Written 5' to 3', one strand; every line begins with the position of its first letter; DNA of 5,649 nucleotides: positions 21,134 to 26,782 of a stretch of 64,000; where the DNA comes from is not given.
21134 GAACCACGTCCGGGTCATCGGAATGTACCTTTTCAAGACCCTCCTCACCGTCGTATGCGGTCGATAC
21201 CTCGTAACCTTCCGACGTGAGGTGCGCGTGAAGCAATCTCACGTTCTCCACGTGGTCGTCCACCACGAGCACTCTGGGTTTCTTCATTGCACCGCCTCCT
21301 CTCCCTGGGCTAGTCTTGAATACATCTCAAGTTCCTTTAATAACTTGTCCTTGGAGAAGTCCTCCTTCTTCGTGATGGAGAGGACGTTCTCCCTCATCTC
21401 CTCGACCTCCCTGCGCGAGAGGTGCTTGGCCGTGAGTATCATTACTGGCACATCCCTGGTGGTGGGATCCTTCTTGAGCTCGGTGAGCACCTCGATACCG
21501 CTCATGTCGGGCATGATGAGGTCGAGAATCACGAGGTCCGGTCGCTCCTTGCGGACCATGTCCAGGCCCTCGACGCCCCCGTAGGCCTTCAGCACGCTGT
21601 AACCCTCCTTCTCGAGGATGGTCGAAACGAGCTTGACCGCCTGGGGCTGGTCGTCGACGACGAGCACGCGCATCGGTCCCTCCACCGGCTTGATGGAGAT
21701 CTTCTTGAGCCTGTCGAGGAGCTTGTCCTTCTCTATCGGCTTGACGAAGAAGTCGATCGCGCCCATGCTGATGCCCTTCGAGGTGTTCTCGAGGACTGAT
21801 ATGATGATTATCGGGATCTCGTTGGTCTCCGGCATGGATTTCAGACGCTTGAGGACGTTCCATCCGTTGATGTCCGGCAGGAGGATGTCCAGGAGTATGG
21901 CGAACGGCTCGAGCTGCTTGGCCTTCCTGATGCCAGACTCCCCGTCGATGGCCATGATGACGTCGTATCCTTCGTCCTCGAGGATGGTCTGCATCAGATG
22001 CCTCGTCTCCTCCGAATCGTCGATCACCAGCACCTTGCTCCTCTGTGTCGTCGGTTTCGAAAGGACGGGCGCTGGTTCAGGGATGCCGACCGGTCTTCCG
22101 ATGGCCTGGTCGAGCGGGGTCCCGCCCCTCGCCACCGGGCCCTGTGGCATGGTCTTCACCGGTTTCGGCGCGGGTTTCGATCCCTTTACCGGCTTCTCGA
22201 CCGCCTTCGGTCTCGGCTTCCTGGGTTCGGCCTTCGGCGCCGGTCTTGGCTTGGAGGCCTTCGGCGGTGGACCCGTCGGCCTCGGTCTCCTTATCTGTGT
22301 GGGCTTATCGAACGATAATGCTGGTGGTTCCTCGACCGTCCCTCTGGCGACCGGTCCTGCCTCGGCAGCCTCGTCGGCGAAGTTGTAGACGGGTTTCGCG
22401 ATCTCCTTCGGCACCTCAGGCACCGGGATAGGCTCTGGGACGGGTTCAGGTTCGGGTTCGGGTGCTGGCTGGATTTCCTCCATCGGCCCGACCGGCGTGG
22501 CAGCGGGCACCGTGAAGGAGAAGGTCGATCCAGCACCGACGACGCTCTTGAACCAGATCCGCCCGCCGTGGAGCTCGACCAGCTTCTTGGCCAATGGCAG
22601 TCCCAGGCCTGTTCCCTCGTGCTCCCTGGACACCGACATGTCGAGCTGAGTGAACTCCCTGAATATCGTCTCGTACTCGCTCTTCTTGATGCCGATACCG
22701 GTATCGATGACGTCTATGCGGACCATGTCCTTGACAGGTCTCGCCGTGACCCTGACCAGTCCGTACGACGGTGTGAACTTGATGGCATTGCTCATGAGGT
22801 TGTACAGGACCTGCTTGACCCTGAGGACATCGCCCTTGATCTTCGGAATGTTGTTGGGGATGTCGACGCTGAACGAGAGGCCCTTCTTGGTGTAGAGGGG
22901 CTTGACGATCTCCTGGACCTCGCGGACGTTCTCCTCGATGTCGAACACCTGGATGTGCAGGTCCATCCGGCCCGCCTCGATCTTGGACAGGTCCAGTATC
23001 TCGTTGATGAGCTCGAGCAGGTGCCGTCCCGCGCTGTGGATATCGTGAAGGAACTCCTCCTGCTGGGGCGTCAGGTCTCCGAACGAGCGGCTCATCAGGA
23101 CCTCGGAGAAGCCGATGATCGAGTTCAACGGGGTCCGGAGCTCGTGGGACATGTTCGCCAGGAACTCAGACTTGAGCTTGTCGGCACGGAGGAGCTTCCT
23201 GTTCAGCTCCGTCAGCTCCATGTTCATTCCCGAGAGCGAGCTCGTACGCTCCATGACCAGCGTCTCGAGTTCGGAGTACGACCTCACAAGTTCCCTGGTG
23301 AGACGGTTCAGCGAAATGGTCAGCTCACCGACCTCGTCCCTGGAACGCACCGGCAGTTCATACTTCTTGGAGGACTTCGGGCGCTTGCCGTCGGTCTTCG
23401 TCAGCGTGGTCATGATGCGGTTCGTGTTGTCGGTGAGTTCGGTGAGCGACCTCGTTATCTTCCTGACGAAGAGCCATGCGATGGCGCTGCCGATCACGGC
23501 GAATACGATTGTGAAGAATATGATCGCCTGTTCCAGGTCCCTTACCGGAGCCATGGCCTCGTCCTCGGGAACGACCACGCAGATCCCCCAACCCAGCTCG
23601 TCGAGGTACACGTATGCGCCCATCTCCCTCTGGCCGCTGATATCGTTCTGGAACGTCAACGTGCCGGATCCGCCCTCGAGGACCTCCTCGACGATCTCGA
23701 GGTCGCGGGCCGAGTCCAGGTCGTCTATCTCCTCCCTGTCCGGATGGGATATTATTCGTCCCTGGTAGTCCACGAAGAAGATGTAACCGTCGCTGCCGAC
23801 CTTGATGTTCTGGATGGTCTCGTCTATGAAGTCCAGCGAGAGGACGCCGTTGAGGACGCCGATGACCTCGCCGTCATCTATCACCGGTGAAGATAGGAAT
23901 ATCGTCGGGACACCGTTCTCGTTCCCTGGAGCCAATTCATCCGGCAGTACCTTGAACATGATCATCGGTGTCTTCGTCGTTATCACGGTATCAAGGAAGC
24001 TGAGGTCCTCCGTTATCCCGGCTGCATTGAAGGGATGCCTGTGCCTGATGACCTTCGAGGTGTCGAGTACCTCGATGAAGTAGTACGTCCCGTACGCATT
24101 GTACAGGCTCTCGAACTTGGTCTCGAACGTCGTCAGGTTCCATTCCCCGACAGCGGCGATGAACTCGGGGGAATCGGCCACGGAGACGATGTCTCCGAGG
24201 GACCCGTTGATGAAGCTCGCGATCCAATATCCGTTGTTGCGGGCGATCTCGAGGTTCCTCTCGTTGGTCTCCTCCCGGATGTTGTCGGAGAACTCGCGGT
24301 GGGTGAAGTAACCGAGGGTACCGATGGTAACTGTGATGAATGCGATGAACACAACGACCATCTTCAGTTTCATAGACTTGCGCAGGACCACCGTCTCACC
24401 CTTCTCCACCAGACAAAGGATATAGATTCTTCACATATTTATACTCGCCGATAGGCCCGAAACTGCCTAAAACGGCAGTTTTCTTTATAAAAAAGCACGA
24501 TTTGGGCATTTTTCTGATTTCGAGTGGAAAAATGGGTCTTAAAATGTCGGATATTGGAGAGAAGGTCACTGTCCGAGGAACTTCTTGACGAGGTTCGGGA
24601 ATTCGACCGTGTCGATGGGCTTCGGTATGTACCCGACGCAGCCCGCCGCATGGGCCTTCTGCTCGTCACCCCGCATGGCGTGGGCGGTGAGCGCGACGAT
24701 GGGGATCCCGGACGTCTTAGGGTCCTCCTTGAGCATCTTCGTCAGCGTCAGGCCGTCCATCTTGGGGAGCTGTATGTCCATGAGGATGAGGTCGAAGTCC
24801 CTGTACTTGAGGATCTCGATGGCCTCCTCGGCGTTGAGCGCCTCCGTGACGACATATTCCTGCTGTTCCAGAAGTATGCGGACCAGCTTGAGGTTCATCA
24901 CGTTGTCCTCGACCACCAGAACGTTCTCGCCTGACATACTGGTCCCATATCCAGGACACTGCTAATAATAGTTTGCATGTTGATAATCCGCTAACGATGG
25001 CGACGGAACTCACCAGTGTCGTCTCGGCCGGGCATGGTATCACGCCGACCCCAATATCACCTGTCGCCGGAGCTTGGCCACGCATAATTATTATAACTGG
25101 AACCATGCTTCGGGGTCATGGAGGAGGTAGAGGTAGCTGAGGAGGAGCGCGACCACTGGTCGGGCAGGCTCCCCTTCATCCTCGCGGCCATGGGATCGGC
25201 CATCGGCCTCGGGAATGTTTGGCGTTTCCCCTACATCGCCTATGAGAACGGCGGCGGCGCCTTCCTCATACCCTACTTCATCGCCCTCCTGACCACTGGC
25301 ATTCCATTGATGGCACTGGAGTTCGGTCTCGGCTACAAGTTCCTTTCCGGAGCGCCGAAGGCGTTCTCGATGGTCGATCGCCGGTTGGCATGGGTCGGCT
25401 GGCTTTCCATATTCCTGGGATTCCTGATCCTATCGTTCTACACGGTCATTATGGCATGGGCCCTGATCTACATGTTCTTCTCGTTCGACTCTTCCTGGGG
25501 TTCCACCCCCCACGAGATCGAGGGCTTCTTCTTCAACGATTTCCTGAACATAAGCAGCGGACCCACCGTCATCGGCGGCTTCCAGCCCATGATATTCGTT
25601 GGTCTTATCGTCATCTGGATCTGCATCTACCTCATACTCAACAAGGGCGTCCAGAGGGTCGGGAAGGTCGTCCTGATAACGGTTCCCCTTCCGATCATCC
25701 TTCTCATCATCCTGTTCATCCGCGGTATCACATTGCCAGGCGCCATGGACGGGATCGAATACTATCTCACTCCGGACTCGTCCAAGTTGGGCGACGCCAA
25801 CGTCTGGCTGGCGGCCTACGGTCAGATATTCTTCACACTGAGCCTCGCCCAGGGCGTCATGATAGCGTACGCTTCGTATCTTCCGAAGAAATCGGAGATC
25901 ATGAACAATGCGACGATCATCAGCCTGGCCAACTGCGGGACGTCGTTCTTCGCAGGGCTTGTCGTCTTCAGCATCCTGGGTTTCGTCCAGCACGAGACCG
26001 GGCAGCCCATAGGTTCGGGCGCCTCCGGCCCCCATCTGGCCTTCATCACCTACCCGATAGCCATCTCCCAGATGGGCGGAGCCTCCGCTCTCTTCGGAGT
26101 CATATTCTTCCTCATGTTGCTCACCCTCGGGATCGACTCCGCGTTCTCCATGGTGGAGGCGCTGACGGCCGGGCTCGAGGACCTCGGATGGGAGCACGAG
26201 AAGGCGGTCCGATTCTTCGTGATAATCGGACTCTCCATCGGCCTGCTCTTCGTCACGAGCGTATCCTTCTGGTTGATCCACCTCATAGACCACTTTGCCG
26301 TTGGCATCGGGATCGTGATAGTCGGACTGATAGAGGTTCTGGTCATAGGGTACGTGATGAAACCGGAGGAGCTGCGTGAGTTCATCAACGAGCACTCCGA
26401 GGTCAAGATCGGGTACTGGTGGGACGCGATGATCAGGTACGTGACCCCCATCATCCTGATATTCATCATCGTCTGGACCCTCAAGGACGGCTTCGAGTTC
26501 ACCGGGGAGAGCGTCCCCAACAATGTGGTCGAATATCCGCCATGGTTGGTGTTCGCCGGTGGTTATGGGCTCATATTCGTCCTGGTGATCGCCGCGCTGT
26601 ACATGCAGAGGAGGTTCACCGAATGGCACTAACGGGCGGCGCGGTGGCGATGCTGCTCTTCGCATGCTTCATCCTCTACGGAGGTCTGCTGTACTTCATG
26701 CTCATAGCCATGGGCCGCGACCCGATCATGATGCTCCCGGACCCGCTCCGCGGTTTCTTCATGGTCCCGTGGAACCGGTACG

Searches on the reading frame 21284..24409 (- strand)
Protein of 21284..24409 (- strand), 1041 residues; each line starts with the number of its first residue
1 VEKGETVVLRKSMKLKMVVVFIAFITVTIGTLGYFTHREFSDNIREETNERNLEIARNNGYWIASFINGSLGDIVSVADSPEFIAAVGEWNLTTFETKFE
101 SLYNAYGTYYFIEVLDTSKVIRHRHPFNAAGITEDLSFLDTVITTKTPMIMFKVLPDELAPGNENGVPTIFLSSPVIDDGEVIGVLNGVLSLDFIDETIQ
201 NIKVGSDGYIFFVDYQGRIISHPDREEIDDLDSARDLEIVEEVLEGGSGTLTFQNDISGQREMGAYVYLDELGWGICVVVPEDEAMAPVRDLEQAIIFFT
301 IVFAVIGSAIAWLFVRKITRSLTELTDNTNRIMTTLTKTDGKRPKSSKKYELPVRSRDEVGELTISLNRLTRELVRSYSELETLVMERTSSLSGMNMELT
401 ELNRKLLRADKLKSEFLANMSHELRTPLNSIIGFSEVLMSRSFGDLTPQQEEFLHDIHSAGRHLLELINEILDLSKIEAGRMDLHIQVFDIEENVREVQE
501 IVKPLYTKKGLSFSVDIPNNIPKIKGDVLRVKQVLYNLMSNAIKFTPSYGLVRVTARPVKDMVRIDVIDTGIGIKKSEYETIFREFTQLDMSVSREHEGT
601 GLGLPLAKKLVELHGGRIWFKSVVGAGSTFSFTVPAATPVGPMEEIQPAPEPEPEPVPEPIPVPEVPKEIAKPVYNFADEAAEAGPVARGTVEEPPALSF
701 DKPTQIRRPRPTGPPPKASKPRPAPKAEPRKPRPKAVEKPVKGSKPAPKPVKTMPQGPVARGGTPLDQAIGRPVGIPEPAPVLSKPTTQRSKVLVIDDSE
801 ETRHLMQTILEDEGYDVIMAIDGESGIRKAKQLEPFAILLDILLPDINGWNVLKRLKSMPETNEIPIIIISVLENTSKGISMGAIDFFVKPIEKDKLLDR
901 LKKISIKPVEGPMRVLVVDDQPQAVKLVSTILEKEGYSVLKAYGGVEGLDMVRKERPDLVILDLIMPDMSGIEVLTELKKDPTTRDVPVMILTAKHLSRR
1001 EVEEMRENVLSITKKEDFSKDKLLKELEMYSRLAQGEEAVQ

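Call 49: search_protein_families(library=pfam, max_evalue=0.00001, proteins=[window:21284-24409:-])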
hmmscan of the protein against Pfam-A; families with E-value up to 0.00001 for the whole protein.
window:21284-24409:- (1041 aa): 6 families
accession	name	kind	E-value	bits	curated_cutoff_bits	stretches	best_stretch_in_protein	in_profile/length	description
PF00072.30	Response_reg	-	8.3e-44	148.7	30.2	2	915-1025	1-108/111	Response regulator receiver domain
PF02518.31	HATPase_c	-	1.2e-27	97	26.4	1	526-637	1-110/111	Histidine kinase-, DNA gyrase B-, and HSP90-like ATPase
PF00512.31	HisKA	-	1.4e-23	83.2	26.9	1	413-480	2-66/66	His Kinase A (phospho-acceptor) domain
PF02743.24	dCache_1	-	2.4e-20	73.5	45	1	43-279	2-240/240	Cache domain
PF17201.10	Cache_3-Cache_2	-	8.8e-14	51.9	27.7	1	173-294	164-298/299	Cache 3/Cache 2 fusion domain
PF08269.17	dCache_2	-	2.5e-07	30.6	26.5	1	197-284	196-296/298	Cache domain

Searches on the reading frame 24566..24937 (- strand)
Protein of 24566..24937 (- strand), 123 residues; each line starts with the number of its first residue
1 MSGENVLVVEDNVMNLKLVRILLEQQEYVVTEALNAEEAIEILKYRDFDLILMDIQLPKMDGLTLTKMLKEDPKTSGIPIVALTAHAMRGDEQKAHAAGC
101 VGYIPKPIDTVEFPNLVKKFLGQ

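Call 49: search_protein_families(library=pfam, max_evalue=0.00001, proteins=[window:24566-24937:-])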
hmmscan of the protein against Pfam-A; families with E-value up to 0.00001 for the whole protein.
window:24566-24937:- (123 aa): 1 family
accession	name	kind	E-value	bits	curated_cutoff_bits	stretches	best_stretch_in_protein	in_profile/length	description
PF00072.30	Response_reg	-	3.8e-29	101.5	30.2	1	6-115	1-108/111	Response regulator receiver domain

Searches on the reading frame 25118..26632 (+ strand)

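Call 49: search_protein_families(library=pfam, max_evalue=0.00001, proteins=[window:25118-26632:+])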
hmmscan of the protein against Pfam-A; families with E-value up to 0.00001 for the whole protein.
window:25118-26632:+ (504 aa): 1 family
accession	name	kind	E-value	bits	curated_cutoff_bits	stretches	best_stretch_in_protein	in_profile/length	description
PF00209.24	SNF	-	4.4e-121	405.6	27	2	135-495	156-516/524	Sodium:neurotransmitter symporter family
